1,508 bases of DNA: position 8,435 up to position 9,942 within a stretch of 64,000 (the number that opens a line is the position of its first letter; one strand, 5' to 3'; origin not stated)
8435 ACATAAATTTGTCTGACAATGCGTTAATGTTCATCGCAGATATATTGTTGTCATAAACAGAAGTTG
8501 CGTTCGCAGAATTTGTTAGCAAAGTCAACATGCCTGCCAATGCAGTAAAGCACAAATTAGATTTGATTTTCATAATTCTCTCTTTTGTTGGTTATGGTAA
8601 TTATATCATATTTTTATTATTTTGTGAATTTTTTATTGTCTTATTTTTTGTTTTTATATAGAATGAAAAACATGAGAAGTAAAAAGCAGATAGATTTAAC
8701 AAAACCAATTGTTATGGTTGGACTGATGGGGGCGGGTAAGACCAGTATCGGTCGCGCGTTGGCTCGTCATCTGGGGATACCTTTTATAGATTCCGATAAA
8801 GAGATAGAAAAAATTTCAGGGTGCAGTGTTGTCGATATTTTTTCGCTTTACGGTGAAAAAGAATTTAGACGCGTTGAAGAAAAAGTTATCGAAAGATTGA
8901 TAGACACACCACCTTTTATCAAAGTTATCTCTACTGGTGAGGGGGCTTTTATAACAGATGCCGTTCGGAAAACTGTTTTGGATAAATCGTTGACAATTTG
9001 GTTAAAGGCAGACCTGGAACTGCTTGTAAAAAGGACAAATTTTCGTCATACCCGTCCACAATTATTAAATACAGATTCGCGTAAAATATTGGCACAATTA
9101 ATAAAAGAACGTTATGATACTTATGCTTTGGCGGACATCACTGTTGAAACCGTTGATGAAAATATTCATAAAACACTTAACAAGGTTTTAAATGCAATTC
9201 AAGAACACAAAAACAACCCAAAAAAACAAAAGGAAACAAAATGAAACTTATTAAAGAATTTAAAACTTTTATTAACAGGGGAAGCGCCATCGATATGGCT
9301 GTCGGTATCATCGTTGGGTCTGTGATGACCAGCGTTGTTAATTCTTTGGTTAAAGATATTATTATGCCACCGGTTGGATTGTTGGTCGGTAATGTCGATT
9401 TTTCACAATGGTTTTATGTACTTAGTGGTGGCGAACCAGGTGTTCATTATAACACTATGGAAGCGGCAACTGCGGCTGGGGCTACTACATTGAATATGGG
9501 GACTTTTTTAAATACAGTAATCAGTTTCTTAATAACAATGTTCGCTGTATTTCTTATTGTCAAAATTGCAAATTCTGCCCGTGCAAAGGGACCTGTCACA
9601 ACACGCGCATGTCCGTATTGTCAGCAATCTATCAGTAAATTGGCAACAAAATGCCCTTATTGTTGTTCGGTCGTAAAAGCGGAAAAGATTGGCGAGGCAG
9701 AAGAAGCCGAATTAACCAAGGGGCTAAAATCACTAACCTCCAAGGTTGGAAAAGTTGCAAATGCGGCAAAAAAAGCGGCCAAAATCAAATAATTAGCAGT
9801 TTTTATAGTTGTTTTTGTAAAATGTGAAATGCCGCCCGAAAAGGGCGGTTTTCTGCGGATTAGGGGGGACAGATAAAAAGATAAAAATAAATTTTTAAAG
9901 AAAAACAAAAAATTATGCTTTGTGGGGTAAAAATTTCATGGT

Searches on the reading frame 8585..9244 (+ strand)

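Call 73: search_protein_families(library=pfam, proteins=[window:8585-9244:+], max_evalue=0.001)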
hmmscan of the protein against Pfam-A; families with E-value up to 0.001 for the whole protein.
window:8585-9244:+ (219 aa): 4 families
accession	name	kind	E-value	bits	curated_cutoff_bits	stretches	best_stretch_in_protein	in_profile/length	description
PF01202.28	SKI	-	1.2e-39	136.5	22.1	1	48-205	1-158/159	Shikimate kinase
PF13238.12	AAA_18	-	1.2e-06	29.5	29.4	1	42-157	1-114/128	AAA domain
PF13189.12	Cytidylate_kin2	-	1.3e-05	25.9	28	1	46-79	6-41/176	Cytidylate kinase-like family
PF13671.12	AAA_33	-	1.5e-05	25.8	27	1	42-79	2-39/143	AAA domain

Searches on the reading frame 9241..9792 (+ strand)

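Call 73: search_protein_families(library=pfam, proteins=[window:9241-9792:+], max_evalue=0.001)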
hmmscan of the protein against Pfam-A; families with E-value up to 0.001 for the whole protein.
window:9241-9792:+ (183 aa): 2 families
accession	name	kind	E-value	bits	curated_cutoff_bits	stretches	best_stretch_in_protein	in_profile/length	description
PF01741.23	MscL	-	9.6e-35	120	27.4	1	3-125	1-109/123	Large-conductance mechanosensitive channel, MscL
PF13248.11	Zn_ribbon_3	-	0.00097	19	27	0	121-141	2-22/26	zinc-ribbon domain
